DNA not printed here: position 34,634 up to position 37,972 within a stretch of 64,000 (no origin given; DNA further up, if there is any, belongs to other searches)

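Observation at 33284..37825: Single-polypeptide fusion of a sulfatase with a PVC-type dehydrogenase / HEAT / cytochrome c module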

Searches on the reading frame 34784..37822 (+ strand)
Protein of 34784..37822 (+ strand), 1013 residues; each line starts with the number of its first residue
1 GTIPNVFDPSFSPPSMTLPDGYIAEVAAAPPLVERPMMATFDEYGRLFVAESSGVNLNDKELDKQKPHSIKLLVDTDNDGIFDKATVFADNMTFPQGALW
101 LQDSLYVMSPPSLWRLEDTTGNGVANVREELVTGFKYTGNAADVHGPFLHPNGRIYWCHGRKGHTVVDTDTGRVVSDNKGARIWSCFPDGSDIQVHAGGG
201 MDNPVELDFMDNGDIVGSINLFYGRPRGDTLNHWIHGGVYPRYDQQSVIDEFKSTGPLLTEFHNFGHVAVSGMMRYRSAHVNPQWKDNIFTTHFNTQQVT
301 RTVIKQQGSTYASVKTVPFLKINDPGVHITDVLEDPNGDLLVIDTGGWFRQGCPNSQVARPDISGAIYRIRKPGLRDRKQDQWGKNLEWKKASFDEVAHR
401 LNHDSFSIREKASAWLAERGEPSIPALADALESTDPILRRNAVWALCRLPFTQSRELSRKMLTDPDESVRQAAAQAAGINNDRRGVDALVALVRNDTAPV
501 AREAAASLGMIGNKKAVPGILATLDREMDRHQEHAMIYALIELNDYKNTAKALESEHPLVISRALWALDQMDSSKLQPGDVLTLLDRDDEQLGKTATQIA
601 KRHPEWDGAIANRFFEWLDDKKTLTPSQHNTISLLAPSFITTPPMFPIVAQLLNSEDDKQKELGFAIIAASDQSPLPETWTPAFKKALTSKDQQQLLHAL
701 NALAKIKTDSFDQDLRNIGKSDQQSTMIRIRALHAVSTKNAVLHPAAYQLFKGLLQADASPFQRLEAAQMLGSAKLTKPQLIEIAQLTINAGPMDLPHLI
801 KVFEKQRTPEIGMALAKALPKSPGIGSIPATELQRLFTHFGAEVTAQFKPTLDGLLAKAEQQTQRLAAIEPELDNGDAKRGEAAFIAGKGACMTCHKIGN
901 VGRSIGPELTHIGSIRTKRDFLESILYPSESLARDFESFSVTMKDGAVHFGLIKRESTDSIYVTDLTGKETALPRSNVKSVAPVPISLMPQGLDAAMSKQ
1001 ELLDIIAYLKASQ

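Call 10: search_solved_structures(query=window:34784-37822:+, max_evalue=1, show_alignments=3)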
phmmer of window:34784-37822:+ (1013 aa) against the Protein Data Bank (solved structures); distinct sequences matched with E-value up to 1: 27.
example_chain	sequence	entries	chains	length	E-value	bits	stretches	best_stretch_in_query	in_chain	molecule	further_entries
9sah_A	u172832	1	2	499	2.9e-28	101.4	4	400-525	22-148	E4-NB2 synthetic fusion protein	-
4zv6_A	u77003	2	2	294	9e-24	86.6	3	400-545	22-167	AlphaRep-7 | alpha-Rep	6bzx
6ft5_A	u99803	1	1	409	2.1e-21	78.7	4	456-524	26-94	alphaRep A3_A3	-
6fsq_A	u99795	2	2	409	3.3e-20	74.7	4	456-525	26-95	alphaRep A3_bGFPD | A3_bGFPD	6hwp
7zs0_A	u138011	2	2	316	6.4e-19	70.5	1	878-1011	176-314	Hypothetical (Diheme) protein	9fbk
7zs1_A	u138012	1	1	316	4.3e-18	67.8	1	878-1011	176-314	Hypothetical (Diheme) protein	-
7zs2_A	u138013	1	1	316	6e-18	67.3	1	878-1011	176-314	Hypothetical (Diheme) protein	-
4xl5_C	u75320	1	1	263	8e-17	63.6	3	413-516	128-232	bGFP-A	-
7p0h_A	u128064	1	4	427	1.3e-14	56.2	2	400-522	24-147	Helicobacter pylori ComF fused to an artificial alphaREP crystallization helper (named B2)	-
6gwc_C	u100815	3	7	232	1.7e-14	55.8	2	400-524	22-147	iE5 ALPHAREP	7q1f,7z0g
6gx7_E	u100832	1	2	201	1.3e-12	49.6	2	426-515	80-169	iiiA5 ALPHAREP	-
3ltm_A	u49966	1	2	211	9.6e-12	46.7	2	424-524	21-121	Alpha-Rep4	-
3ltj_A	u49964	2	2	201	2e-11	45.7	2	456-525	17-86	AlphaRep-4 | bA3-2: binder of A3 protein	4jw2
5dcq_A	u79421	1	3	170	1e-10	43.3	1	400-516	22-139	artificial repeat proteins (alphaREP3)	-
8aw4_A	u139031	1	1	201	2e-10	42.4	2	431-524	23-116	ALPHAREP bB-E3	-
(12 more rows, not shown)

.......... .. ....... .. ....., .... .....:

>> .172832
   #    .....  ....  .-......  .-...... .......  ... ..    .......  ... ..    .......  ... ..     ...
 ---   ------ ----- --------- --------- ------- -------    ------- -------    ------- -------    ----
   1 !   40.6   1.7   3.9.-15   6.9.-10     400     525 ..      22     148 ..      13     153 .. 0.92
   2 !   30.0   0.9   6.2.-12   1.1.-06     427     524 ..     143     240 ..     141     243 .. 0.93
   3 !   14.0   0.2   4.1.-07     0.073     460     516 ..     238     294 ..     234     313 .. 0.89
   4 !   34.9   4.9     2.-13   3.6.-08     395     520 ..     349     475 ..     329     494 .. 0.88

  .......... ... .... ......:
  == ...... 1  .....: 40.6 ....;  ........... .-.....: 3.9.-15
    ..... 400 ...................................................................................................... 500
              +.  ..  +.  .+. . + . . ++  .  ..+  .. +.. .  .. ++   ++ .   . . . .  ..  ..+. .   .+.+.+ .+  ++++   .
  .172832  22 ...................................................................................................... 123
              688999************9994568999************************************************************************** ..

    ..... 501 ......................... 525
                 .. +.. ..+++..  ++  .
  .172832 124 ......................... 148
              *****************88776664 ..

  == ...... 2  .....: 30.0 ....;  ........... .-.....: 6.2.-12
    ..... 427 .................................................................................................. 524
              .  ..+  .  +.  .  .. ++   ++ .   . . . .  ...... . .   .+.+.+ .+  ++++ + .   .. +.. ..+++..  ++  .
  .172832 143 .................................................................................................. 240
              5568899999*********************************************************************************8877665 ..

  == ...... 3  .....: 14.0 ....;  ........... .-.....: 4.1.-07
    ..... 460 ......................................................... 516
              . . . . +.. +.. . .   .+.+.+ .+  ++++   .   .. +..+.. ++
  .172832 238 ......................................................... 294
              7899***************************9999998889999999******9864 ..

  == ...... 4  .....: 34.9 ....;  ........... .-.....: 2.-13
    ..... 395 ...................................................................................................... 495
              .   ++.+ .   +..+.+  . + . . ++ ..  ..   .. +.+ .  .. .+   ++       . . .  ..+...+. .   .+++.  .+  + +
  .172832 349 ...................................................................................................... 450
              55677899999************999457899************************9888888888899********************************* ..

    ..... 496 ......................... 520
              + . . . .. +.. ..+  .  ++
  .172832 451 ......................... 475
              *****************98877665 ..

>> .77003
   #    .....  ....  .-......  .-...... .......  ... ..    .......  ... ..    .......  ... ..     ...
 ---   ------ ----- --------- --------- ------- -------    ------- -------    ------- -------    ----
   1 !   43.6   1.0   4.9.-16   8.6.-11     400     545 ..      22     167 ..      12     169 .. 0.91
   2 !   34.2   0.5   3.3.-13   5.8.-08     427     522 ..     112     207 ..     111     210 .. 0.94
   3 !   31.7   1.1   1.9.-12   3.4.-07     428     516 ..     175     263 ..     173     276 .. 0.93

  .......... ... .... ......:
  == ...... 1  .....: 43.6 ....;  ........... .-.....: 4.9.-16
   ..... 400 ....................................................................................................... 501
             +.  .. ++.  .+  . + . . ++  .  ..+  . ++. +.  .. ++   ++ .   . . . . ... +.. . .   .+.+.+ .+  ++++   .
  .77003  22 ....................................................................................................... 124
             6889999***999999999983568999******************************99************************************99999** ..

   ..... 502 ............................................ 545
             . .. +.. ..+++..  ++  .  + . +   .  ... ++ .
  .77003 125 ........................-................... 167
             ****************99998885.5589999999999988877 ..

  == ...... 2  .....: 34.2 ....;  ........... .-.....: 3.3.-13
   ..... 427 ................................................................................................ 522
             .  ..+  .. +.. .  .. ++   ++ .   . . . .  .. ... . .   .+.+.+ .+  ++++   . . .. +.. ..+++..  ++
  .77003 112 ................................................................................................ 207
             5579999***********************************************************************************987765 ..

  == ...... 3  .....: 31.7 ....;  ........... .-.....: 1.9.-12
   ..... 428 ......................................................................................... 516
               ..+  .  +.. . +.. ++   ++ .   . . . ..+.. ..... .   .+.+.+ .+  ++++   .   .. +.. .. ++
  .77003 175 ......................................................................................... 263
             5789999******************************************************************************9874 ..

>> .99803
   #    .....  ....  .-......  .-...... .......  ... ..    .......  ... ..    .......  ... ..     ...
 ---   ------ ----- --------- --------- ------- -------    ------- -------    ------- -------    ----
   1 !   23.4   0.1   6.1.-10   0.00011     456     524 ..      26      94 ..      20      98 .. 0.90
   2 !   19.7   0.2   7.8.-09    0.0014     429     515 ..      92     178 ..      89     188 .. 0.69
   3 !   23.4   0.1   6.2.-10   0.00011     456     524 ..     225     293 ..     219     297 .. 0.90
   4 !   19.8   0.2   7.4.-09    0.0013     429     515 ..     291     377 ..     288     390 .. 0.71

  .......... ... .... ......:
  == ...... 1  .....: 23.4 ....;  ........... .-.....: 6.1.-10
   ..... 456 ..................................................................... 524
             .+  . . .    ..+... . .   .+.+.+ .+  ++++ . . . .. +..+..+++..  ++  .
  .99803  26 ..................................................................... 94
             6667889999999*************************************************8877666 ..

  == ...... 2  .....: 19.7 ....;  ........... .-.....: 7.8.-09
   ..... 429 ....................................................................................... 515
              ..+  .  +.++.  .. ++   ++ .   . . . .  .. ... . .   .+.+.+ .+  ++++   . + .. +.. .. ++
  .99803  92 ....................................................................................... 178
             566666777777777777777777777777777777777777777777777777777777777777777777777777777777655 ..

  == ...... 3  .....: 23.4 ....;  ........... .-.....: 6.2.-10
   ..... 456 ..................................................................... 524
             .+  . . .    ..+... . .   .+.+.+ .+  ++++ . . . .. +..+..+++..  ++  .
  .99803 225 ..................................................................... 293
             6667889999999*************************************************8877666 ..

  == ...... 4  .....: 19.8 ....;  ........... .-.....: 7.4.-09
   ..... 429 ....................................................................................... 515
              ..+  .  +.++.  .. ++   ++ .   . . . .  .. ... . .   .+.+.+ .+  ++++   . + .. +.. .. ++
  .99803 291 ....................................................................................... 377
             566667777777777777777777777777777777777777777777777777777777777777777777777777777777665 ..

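Call 43: predict_structure(alignment_id=A2)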
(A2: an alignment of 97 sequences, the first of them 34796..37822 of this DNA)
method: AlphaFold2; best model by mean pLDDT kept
length: 1009 residues; sequences in the alignment: 97
mean_pLDDT: 91.2   pTM: 0.84
mean pLDDT of the five models: 91.2, 91.1, 89.4, 89.4, 89.2
residues with pLDDT >= 90: 715; 70-90: 266; 50-70: 24; < 50: 4
segments of 3 or more residues with pLDDT < 50: none
pLDDT, mean of each block of 10 residues (from residue 1): 88 95 96 92 90 85 95 93 95 90 94 96 95 82 94 91 88 92 94 85 93 83 84 89 90 94 87 90 94 92 94 91 90 93 64 68 95 85 93 96 93 96 98 98 97 98 98 97 98 98 98 98 96 99 98 97 97 96 92 96 97 88 93 96 96 94 93 96 94 95 93 93 91 80 92 87 90 95 93 93 95 95 88 91 95 88 87 95 85 86 78 83 76 86 90 87 86 89 74 91 90
secondary structure, 60 per line:
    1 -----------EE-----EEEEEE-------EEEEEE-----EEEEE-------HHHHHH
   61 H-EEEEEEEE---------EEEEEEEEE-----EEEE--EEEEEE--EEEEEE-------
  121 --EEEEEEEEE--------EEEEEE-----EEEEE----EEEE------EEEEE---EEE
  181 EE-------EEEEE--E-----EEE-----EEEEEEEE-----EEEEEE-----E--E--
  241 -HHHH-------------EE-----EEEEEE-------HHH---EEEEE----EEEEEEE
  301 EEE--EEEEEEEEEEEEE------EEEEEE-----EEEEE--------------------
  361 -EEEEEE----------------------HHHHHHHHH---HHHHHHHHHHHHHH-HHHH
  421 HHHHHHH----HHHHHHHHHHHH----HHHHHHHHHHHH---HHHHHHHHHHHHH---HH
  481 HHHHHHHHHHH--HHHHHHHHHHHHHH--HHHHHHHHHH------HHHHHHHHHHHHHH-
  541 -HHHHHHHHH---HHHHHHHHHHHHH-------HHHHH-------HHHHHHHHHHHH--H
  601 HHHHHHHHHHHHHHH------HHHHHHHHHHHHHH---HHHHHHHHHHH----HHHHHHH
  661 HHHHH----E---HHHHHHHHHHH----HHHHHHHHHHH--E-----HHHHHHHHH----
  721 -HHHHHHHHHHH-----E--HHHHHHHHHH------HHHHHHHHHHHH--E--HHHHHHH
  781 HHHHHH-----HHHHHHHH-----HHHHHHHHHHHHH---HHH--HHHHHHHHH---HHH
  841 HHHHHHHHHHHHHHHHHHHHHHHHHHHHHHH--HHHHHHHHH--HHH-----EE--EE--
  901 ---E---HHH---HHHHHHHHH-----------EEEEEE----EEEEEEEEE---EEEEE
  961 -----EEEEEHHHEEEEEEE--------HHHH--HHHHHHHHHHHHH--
elements in order (helices of 4 or more, strands of 3 or more residues): E19-24 E32-37 E43-47 H55-61 E63-70 E80-88 E94-97 E100-105 E108-113 E123-131 E140-145 E151-155 E160-163 E170-174 E178-182 E190-194 E203-205 E211-218 E224-229 H242-245 E266-271 E285-289 E294-303 E306-318 E325-330 E336-340 E362-367 H390-398 H402-415 H417-427 H432-443 H448-459 H463-475 H479-491 H494-507 H510-519 H526-539 H542-550 H554-566 H574-578 H586-597 H600-615 H622-635 H639-649 H654-665 H674-684 H689-699 H708-716 H722-732 H741-750 H757-768 H774-786 H792-799 H805-817 H826-834 H838-871 H874-882 H914-922 E934-939 E944-952 E956-960 E966-970 E974-980 H989-992 H995-1007

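Call 50: fold_search(model_id=the predicted structure, library=pdb)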
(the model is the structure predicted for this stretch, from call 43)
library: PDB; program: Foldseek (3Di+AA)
matches with E <= 10: 1587; with E <= 0.001: 354
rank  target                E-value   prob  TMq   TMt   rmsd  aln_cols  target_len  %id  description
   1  6fsq                  3.5e-08  1.00  0.16  0.42  22.0       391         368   21  Structure of A3_bGFPD, an artificial bi-domain protein based on two different alphaRep domains : A3 and a GFP binding do (released 2018-08-08)
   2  2ism_A                9.8e-08  1.00  0.24  0.69   6.3       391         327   15  Crystal structure of the putative oxidoreductase (glucose dehydrogenase) (TTHA0570) from thermus theromophilus HB8 (released 2007-11-13)
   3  5j3v_A                1.7e-07  1.00  0.18  0.21  19.1       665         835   13  Crystal structure of human Karyopherin-beta2 bound to the histone H3 tail (released 2016-09-21)
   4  7p0h_A                1.7e-07  1.00  0.17  0.38   5.7       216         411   26  Crystal structure of Helicobacter pylori ComF fused to an artificial alphaREP crystallization helper(named B2) (released 2022-04-06)
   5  2ism_B                1.8e-07  1.00  0.25  0.72   5.5       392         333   14  Crystal structure of the putative oxidoreductase (glucose dehydrogenase) (TTHA0570) from thermus theromophilus HB8 (released 2007-11-13)
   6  7zs1                  2.3e-07  1.00  0.13  0.46  13.2       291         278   20  Diheme cytochrome c Kustd1711 from Kuenenia stuttgartiensis, M292C mutant (released 2023-05-17)
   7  4jlq_A                3.1e-07  1.00  0.16  0.19  20.8       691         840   12  Crystal structure of human Karyopherin-beta2 bound to the PY-NLS of Saccharomyces cerevisiae NAB2 (released 2013-04-03)
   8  7z0g_C                5.4e-07  1.00  0.17  0.68   5.1       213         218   28  CPAP:TUBULIN:IE5 ALPHAREP COMPLEX P1 SPACE GROUP (released 2022-04-13)
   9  6bzx_A                5.4e-07  1.00  0.17  0.53   8.9       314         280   24  Structure of the artificial complex alpha-Rep/Octarellin V.1 crystallized by counter diffusion in a capillary (released 2019-01-09)
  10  7zs2                  5.8e-07  1.00  0.14  0.47  13.1       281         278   21  Diheme cytochrome c Kustd1711 from Kuenenia stuttgartiensis, M292H mutant (released 2023-05-17)
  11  7zs0                  6.5e-07  1.00  0.13  0.45  13.2       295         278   21  Diheme cytochrome c Kustd1711 from Kuenenia stuttgartiensis (released 2023-05-17)
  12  2h4m_B                6.5e-07  1.00  0.20  0.24  20.1       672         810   11  Karyopherin Beta2/Transportin-M9NLS (released 2006-10-24)
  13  4rv1_C                6.5e-07  1.00  0.15  0.30  14.2       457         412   18  Crystal Structure of Engineered Protein. Northeast Structural Genomics Consortium (NESG) Target OR497. (released 2014-12-10)
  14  2qmr_D                7.0e-07  1.00  0.16  0.18  20.9       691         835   12  Karyopherin beta2/transportin (released 2007-10-30)
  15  7z0g_T                8.5e-07  1.00  0.17  0.67   5.3       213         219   28  CPAP:TUBULIN:IE5 ALPHAREP COMPLEX P1 SPACE GROUP (released 2022-04-13)
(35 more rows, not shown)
